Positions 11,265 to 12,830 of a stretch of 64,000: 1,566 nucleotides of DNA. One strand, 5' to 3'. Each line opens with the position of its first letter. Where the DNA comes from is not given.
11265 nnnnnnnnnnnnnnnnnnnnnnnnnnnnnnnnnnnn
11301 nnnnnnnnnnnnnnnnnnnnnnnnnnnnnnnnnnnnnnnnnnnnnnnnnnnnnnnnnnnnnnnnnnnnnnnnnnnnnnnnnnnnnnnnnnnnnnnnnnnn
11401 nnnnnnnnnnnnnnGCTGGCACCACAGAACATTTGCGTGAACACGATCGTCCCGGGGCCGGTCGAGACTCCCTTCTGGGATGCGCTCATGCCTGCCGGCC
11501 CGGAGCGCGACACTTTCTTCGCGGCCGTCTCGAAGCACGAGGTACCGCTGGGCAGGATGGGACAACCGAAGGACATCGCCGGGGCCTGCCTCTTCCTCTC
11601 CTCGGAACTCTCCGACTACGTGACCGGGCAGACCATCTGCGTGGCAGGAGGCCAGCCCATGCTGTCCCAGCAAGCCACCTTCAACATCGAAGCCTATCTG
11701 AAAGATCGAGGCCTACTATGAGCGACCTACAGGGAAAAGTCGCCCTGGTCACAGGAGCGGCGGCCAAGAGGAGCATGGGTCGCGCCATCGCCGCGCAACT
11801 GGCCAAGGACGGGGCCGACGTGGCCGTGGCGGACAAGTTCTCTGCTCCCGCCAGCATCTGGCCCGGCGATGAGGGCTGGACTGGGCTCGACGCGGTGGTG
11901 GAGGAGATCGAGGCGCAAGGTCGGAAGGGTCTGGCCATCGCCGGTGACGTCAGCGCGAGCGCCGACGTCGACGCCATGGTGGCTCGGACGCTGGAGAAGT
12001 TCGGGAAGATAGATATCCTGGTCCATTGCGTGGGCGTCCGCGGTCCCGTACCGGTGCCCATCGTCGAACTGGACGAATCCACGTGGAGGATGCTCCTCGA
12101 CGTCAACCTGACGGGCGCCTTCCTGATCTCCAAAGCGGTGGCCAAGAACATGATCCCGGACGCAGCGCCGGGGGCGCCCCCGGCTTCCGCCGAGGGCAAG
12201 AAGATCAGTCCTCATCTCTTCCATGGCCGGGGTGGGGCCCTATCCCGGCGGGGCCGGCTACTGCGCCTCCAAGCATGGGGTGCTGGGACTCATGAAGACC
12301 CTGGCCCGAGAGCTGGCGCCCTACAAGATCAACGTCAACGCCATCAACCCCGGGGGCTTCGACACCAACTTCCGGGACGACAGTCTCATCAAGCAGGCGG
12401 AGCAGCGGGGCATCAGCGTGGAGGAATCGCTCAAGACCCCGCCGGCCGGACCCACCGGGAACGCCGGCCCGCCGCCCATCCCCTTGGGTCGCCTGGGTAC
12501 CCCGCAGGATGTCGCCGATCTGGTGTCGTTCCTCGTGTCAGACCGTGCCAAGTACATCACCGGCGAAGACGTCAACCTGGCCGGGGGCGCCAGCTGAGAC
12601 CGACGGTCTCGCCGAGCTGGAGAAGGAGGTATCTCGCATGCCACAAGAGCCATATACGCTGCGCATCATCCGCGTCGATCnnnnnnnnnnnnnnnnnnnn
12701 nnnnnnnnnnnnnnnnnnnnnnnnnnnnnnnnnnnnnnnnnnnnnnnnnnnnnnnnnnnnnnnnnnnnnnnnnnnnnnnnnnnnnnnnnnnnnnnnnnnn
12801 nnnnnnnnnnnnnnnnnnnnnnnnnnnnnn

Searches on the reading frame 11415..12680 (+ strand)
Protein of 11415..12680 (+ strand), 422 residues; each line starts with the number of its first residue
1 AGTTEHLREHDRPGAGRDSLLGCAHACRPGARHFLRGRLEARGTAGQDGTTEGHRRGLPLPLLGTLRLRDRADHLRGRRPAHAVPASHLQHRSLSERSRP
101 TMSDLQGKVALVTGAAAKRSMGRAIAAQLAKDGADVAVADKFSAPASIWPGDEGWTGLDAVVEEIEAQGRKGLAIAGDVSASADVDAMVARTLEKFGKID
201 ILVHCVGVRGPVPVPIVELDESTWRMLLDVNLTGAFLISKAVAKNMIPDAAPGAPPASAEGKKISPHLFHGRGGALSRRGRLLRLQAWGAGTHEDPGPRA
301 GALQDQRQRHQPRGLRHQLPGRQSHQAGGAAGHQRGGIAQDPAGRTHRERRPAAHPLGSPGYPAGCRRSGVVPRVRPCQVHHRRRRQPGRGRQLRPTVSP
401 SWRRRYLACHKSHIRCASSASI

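Call 23: search_protein_families(library=pfam, proteins=[window:11415-12680:+], max_evalue=0.01)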
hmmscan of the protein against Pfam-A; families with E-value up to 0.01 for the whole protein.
window:11415-12680:+ (422 aa): 3 families
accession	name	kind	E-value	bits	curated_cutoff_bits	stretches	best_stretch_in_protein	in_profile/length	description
PF00106.31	adh_short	-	1.4e-23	83.8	26.6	1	108-249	1-125/195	short chain dehydrogenase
PF13561.12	adh_short_C2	-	1.3e-21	77.7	27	1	114-247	1-120/236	Enoyl-(Acyl carrier protein) reductase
PF08659.16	KR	-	9.1e-06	26.1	22.6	1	111-244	4-125/180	KR domain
